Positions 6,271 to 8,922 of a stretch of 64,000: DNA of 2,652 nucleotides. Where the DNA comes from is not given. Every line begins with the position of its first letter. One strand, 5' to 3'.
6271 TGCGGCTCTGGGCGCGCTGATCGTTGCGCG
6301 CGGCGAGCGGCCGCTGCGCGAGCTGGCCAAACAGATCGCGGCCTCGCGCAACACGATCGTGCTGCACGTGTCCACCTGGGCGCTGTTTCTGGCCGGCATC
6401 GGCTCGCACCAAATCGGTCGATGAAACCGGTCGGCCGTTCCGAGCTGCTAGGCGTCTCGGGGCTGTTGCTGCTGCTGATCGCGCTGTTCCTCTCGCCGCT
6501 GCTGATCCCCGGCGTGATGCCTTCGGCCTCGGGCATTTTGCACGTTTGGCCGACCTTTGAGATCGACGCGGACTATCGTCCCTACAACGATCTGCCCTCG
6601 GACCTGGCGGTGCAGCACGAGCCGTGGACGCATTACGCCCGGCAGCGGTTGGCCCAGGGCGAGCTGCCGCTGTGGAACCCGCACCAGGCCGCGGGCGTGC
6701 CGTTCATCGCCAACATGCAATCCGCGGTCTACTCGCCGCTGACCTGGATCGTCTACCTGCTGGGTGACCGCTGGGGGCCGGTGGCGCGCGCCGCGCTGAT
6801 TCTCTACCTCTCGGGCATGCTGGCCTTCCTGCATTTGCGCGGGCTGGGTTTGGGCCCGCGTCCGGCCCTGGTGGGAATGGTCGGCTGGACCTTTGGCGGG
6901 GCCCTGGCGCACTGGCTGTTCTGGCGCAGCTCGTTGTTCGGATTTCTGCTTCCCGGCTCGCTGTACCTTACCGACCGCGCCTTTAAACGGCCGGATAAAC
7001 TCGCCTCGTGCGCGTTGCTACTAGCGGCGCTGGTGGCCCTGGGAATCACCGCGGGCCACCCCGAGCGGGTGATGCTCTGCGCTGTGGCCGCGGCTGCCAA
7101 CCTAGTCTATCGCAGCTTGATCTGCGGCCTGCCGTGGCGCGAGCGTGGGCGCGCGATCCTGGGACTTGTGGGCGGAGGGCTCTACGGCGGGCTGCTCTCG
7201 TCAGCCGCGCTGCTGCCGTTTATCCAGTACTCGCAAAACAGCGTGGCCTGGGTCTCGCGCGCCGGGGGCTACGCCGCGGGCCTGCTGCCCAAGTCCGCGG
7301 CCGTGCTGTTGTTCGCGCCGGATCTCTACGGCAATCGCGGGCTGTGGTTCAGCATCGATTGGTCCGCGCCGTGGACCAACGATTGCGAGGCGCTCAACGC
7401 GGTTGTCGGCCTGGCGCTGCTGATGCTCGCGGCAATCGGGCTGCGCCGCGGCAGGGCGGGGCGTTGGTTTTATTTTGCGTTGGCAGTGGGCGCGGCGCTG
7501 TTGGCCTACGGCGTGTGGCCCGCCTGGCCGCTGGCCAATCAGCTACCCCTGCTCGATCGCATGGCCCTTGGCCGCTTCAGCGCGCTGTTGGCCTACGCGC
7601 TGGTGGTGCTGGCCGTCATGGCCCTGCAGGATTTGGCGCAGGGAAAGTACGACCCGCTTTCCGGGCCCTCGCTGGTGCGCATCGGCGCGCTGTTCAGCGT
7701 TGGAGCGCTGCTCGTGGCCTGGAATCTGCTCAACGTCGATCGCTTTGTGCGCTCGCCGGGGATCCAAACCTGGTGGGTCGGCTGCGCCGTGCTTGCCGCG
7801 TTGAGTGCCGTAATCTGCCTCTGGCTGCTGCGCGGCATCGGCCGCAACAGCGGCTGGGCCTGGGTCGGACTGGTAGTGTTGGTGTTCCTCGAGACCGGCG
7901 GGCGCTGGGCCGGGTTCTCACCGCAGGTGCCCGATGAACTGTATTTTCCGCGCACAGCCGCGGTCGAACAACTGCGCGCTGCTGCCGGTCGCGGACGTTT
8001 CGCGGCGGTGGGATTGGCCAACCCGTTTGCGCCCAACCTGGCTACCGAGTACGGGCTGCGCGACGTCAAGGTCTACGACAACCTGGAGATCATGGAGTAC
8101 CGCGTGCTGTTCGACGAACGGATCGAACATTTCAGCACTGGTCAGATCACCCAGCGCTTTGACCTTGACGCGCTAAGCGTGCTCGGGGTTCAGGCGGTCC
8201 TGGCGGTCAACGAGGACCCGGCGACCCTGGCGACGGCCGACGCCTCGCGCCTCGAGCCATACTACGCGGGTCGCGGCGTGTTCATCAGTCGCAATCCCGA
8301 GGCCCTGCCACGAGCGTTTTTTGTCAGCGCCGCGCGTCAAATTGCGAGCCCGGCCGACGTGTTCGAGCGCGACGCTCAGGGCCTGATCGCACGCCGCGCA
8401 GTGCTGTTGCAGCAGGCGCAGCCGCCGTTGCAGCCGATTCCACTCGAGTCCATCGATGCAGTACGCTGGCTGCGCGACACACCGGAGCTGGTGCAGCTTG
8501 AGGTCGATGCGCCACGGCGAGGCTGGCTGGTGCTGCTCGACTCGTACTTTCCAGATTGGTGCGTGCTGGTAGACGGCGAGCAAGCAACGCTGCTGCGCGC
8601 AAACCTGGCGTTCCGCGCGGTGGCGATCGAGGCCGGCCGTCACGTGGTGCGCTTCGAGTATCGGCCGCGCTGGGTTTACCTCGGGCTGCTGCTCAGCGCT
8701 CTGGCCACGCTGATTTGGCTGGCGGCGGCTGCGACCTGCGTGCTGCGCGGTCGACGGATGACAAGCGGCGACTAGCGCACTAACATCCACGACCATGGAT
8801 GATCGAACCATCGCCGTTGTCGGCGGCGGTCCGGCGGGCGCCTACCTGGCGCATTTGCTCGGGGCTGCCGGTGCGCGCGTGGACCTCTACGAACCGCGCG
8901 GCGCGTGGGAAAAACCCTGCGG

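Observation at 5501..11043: Translationally coupled operon: MenA/UbiA prenyltransferase, YfhO-like GT-C membrane protein, geranylgeranyl-reductase (MenJ-like) and a polytopic membrane protein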

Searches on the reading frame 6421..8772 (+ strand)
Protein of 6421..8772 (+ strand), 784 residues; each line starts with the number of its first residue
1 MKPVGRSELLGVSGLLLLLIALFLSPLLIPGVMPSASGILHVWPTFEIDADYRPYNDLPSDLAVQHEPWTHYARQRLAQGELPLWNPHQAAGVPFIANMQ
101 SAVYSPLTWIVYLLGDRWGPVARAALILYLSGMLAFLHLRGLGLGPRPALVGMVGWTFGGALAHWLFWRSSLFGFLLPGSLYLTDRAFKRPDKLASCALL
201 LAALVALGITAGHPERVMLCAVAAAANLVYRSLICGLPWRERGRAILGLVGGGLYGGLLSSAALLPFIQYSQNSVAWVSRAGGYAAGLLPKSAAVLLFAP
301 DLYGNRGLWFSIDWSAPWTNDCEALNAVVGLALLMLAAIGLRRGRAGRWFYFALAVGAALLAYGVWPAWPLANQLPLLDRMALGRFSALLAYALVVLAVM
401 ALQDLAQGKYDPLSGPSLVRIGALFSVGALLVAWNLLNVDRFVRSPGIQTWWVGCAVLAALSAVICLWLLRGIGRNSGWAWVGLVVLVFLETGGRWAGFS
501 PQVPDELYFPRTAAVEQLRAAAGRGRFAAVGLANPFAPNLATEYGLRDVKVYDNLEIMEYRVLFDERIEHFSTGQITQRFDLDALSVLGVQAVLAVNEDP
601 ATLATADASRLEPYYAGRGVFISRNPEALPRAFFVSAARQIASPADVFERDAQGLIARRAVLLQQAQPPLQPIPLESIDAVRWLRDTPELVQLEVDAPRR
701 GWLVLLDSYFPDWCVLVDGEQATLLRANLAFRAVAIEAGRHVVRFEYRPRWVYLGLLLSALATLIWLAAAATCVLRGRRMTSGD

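Call 8: search_protein_families(library=pfam, proteins=[window:6421-8772:+], max_evalue=0.1)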
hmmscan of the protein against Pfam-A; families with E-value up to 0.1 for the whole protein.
window:6421-8772:+ (784 aa): 1 family
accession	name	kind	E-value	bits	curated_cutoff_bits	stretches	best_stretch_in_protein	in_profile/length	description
PF09586.16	YfhO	-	5e-11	42.2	28.5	1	692-759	767-835/835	Bacterial membrane protein YfhO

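Call 9: search_protein_families(library=ncbifam, proteins=[window:6421-8772:+], max_evalue=0.1)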
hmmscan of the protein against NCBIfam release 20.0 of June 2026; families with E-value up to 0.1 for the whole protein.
window:6421-8772:+ (784 aa): 2 families
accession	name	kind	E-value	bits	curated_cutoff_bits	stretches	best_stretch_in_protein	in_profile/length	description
NF047589.1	GlcsyltransPgfM1Strep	equivalog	7.2e-05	21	1400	1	709-765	890-946/955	glycosyltransferase PgfM1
NF047590.1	GlcsyltransPgfM2Strep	equivalog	0.01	14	1500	1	709-768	816-875/884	glycosyltransferase PgfM2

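Call 10: find_homologous_proteins(query=window:6421-8772:+)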
Query window:6421-8772:+ (784 aa): 140 proteins with E <= 0.001 among 8000 candidates; the best 120 are listed.
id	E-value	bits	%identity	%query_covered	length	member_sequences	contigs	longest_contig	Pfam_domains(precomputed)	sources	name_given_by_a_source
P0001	0.0e+0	1749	100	100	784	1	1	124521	PF09586.17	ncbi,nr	ncbi:MAG: YfhO family protein [Candidatus Alcyoniella australis]|nr:YfhO family protein [Candidatus 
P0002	8.2e-289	978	60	96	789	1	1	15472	PF09586.17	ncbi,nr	ncbi:MAG: hypothetical protein P9M14_11040 [Candidatus Alcyoniella australis]|nr:hypothetical protei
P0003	5.6e-180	618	70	49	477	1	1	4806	-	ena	-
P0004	2.6e-44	169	27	70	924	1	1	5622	PF20176.4,PF09586.17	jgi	jgi:hypothetical protein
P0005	2.7e-44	169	29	91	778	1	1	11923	PF09586.17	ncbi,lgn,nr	ncbi:MAG TPA: YfhO family protein [Thermoanaerobaculia bacterium]|nr:YfhO family protein [Thermoanae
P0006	2.5e-39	153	34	37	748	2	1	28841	PF09586.17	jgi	-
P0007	3.3e-39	153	33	31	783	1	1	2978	PF09586.17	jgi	jgi:hypothetical protein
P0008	4.0e-38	149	30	89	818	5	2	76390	PF09586.17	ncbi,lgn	-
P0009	3.7e-37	146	29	91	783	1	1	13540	-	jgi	-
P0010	3.5e-36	143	32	25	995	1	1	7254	PF09586.17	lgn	-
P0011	4.8e-36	142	29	88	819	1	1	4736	PF20176.4,PF09586.17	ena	-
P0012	4.9e-36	142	33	33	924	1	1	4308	PF09586.17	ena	-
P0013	1.8e-35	140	32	33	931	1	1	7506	PF09586.17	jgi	jgi:hypothetical protein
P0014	2.7e-34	136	28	98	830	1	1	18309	PF09586.17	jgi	jgi:hypothetical protein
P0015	6.6e-34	135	27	48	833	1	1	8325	PF09586.17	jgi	jgi:hypothetical protein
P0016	5.2e-33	132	25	90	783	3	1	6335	PF09586.17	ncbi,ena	-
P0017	1.3e-30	124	28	88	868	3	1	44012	PF09586.17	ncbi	-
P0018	1.7e-30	124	28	91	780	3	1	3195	PF09586.17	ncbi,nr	ncbi:MAG TPA: YfhO family protein [Thermoanaerobaculia bacterium]|nr:YfhO family protein [Thermoanae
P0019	3.5e-30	123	33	37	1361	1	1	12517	PF01943.23,PF09586.17,PF01554.24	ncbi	-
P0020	4.1e-30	123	37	21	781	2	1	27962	PF09586.17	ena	-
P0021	7.0e-30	122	28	91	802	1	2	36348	PF09586.17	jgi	-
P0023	2.8e-29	120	34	13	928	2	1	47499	PF09586.17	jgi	jgi:hypothetical protein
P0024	3.4e-29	119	26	92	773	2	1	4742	PF09586.17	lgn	-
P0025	3.8e-29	119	27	93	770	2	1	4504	PF09586.17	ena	-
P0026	6.3e-29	119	26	89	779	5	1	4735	PF09586.17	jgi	-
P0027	2.4e-28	117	26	92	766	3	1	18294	PF09586.17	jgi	jgi:hypothetical protein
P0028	3.5e-28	116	28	92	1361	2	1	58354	PF01943.23,PF09586.17,PF01554.24,PF13440.12,PF03023.20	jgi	-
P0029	4.0e-28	116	26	90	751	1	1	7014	PF10131.16,PF09586.17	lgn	-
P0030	2.5e-27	113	34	36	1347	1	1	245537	PF01943.23,PF09586.17,PF01554.24,PF13440.12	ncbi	-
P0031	5.0e-27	112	27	30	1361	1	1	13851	PF01943.23,PF09586.17,PF13440.12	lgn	-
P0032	1.6e-26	111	33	26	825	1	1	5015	PF09586.17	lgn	-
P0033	3.9e-25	106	31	32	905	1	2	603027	PF09586.17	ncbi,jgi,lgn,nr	ncbi:MAG TPA: hypothetical protein VFI25_00610 [Planctomycetota bacterium]|jgi:hypothetical protein|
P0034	6.2e-25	105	33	31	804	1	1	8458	PF09586.17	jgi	jgi:hypothetical protein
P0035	1.2e-24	104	27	45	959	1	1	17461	PF09586.17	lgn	-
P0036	1.5e-24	104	26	91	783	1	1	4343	PF09586.17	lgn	-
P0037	1.8e-24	104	24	96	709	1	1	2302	PF09586.17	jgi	-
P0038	3.3e-23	100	27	94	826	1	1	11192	PF09586.17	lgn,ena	-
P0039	5.6e-22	96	28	45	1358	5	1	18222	PF01943.23,PF09586.17,PF13440.12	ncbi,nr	ncbi:MAG: oligosaccharide flippase family protein [Chloroflexi bacterium]|nr:oligosaccharide flippas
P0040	1.5e-21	94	27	91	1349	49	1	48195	PF01943.23,PF09586.17,PF13440.12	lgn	-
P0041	9.1e-21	92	28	39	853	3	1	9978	PF09586.17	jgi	-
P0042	1.6e-20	91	24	94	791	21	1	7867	PF09586.17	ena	-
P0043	1.8e-20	91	25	35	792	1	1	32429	PF09586.17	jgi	jgi:Bacterial membrane protein YfhO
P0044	2.2e-19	87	25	35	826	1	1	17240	PF19510.6,PF09586.17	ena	-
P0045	2.4e-19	87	28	92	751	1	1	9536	PF09586.17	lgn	-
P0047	4.3e-19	86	28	29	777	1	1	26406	PF09586.17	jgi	-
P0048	4.9e-19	86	26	69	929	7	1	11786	PF09586.17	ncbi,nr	ncbi:MAG: Protein of unknown function, rane YfhO [Frankiales bacterium]|nr:Protein of unknown functi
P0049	5.1e-19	86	38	21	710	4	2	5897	PF09586.17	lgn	-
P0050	7.0e-19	85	37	13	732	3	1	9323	PF09586.17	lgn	-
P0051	1.1e-18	85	28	40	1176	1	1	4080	PF01943.23,PF09586.17,PF13440.12,PF03023.20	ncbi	ncbi:oligosaccharide flippase family protein [Chloroflexota bacterium]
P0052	1.3e-18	84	35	8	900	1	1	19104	PF09586.17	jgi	jgi:hypothetical protein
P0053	1.4e-18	84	28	91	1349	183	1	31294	PF01943.23,PF09586.17,PF13440.12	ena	-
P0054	2.7e-18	83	28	36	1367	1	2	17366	PF01943.23,PF09586.17,PF01554.24,PF13440.12,PF03023.20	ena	-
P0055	3.0e-18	83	34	20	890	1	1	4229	PF09586.17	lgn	-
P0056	5.4e-18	82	24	91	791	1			PF09586.17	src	-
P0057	7.4e-18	82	33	31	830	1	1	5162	PF09586.17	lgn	-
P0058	1.1e-17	81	26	93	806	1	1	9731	PF09586.17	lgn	-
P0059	2.4e-17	80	28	91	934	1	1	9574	PF01943.23,PF09586.17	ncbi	ncbi:MAG: hypothetical protein DWI68_02225, partial [Chloroflexi bacterium]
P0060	2.6e-17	80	38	19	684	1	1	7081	PF09586.17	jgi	jgi:hypothetical protein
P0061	6.7e-17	79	27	36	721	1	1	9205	PF09586.17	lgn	-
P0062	7.5e-17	79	27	36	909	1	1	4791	PF09586.17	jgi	jgi:hypothetical protein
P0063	7.6e-17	79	31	36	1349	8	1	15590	PF01943.23,PF09586.17,PF13440.12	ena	-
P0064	8.4e-17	78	29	39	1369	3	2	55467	PF01943.23,PF09586.17,PF13440.12,PF03023.20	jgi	-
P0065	8.4e-17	78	26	92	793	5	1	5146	PF09586.17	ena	-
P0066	1.1e-16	78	26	58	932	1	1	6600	PF09586.17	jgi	jgi:Bacterial membrane protein YfhO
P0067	1.3e-16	78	31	32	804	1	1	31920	PF09586.17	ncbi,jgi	jgi:hypothetical protein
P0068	2.5e-16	77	28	40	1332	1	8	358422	PF01943.23,PF09586.17,PF01554.24,PF13440.12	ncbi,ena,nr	ncbi:MAG: oligosaccharide flippase family protein [Anaerolineales bacterium]|nr:oligosaccharide flip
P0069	3.6e-16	76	30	32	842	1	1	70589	PF09586.17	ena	-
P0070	3.8e-16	76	29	35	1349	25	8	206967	PF01943.23,PF09586.17,PF13440.12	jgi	jgi:O-antigen/teichoic acid export membrane protein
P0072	2.3e-15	74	44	11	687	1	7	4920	PF09586.17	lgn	-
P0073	2.3e-15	74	35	12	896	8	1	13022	PF19510.6,PF09586.17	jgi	-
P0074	3.2e-15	73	38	8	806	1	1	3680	PF09586.17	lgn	-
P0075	3.5e-15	73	30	29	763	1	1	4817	PF09586.17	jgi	jgi:hypothetical protein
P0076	3.5e-15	73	31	16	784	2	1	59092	PF09586.17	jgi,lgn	-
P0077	6.2e-15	72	28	44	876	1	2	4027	PF09586.17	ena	-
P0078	6.7e-15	72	28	52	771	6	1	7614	PF09586.17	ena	-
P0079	7.5e-15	72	26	32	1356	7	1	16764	PF01943.23,PF09586.17,PF01554.24,PF13440.12,PF03023.20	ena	-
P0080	1.3e-13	68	28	32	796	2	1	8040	PF09586.17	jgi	jgi:hypothetical protein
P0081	3.1e-13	67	26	31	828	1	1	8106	PF09586.17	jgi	jgi:hypothetical protein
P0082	6.2e-13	66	32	21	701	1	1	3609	PF09586.17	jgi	-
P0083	7.1e-13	65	53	8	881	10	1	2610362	PF09586.17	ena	-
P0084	7.5e-13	65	29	34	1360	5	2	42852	PF01943.23,PF09586.17,PF01554.24,PF13440.12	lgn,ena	-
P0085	7.9e-13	65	26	49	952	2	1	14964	PF09586.17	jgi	jgi:hypothetical protein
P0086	1.0e-12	65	27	22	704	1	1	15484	PF09586.17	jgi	jgi:hypothetical protein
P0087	1.1e-12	65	33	17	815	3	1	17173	PF09586.17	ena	-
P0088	5.5e-12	63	31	18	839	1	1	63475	PF09586.17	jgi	jgi:hypothetical protein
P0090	1.2e-11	61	29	28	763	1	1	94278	PF09586.17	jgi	jgi:hypothetical protein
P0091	1.6e-11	61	33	18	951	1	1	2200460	PF09586.17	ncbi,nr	ncbi:MAG: YfhO family protein [Anaerolineaceae bacterium]|nr:YfhO family protein [Anaerolineaceae ba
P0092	1.9e-11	61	26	45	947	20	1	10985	PF09586.17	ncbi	-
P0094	2.0e-11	61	28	46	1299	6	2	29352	PF01943.23,PF09586.17,PF13440.12,PF03023.20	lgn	-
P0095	3.7e-11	60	29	40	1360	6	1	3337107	PF01943.23,PF09586.17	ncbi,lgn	-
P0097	4.7e-11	59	30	34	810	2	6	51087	PF09586.17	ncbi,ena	-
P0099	7.7e-11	59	38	10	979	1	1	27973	PF09586.17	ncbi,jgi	ncbi:MAG TPA: YfhO family protein [Chloroflexota bacterium]|jgi:hypothetical protein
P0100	8.6e-11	59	30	19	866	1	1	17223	PF09586.17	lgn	-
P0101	9.0e-11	59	34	15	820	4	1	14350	PF09586.17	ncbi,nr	ncbi:MAG: hypothetical protein QOJ16_954 [Acidobacteriota bacterium]|nr:hypothetical protein [Acidob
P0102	1.0e-10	58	33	22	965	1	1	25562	PF09586.17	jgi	jgi:hypothetical protein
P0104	4.5e-10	56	34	22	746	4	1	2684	PF09586.17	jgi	jgi:hypothetical protein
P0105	5.6e-10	56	28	40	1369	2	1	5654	PF01943.23,PF09586.17,PF13440.12,PF03023.20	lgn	-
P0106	7.7e-10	55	31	41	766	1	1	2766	PF09586.17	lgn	-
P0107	1.1e-9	55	28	34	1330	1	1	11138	PF01943.23,PF09586.17,PF13440.12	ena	-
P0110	2.9e-9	54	33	28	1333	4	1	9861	PF01943.23,PF09586.17,PF13440.12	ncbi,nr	ncbi:MAG: hypothetical protein D6749_07705 [Chloroflexota bacterium]|nr:MAG: hypothetical protein D6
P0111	3.2e-9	53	27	93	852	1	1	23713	PF09586.17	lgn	-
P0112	3.7e-9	53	31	25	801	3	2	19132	PF09586.17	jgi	jgi:hypothetical protein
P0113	4.0e-9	53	29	18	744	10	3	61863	PF09586.17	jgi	jgi:hypothetical protein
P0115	1.1e-8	52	34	25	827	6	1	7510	PF09586.17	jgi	jgi:Bacterial membrane protein YfhO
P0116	1.3e-8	51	28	31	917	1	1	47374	PF09586.17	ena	-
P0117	1.6e-8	51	33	26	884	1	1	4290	PF09586.17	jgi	jgi:hypothetical protein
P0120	4.7e-8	50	27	36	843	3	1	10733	PF09586.17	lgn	-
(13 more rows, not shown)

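Call 14: find_encoding_contigs(protein=P0002, flank=10000, max_places=3)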
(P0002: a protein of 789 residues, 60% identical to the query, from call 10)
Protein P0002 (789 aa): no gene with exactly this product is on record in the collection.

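Call 15: find_encoding_contigs(protein=P0005, flank=8000, max_places=3)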
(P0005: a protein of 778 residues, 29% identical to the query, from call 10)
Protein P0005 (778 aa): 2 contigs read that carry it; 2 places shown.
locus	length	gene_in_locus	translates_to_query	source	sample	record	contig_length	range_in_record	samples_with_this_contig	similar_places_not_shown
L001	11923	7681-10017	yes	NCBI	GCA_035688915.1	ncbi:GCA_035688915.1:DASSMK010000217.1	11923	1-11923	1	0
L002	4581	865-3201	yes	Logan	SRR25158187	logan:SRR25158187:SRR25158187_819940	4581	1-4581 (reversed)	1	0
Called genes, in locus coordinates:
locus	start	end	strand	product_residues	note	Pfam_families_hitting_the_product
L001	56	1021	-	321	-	PF03330:DPBB_1, PF05036:SPOR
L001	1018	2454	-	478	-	PF00206:Lyase_1, PF10397:ADSL_C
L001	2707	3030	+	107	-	PF04977:DivIC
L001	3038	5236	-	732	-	PF02225:PA, PF04389:Peptidase_M28, PF04253:TFR_dimer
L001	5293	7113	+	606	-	PF13522:GATase_6, PF13537:GATase_7, PF00733:Asn_synthase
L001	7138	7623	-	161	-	PF13473:Cupredoxin_1 (faint)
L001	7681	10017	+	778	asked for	PF09586:YfhO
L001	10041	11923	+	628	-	PF01433:Peptidase_M1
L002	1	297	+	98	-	?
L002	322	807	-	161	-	PF13473:Cupredoxin_1 (faint)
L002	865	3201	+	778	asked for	PF09586:YfhO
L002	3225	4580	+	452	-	?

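Call 53: find_encoding_contigs(protein=P0003, flank=6000, max_places=2)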
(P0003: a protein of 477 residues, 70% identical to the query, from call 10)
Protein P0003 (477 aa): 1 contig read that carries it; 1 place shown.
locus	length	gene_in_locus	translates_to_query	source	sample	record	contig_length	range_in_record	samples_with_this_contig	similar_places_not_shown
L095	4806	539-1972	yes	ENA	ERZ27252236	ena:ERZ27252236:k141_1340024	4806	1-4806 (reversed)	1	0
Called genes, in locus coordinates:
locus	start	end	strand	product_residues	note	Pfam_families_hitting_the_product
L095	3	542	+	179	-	?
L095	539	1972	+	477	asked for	-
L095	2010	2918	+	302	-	PF09586:YfhO (weak)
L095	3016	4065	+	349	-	PF01494:FAD_binding_3 (faint), PF01266:DAO (weak)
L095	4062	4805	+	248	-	?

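Call 77: predict_structure(alignment_id=A4)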
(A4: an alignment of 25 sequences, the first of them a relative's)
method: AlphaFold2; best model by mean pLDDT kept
length: 784 residues; sequences in the alignment: 25
mean_pLDDT: 87.1   pTM: 0.90
mean pLDDT of the five models: 87.1, 84.8, 84.5, 83.4, 83.1
residues with pLDDT >= 90: 453; 70-90: 249; 50-70: 63; < 50: 19
segments of 3 or more residues with pLDDT < 50: 311-319, 672-678
pLDDT, mean of each block of 10 residues (from residue 1): 86 96 89 86 86 75 88 94 94 89 92 92 94 98 95 95 85 94 97 96 96 90 97 96 97 98 94 83 67 82 60 46 82 89 85 96 90 85 91 96 89 75 73 59 60 72 76 76 91 75 87 95 95 87 94 85 84 73 94 95 88 95 95 92 90 89 71 52 95 94 95 97 95 96 97 97 98 91 64
secondary structure, 60 per line:
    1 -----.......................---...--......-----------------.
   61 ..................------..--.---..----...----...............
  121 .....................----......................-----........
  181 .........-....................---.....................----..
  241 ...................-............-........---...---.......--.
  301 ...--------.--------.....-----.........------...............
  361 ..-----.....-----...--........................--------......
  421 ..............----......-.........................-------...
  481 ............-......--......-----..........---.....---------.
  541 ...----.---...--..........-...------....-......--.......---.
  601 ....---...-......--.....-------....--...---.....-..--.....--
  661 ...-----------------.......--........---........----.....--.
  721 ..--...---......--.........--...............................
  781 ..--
elements in order (helices of 4 or more, strands of 3 or more residues): H6-28 E32-34 H37-42 H60-78 H106-141 H146-167 H173-189 H191-210 H214-234 H239-259 H261-272 H275-281 H291-297 H321-325 H331-339 H346-362 H368-372 H383-406 H415-434 H439-444 H446-470 H478-492 H494-499 E502-504 H513-522 E526-530 H540-543 H558-566 E568-570 E577-580 H582-587 E590-596 H600-603 E612-617 E620-624 E632-635 E638-640 H644-648 E661-663 E681-687 E690-697 E701-708 E713-717 E720-722 E725-727 E731-736 E739-747 H750-782
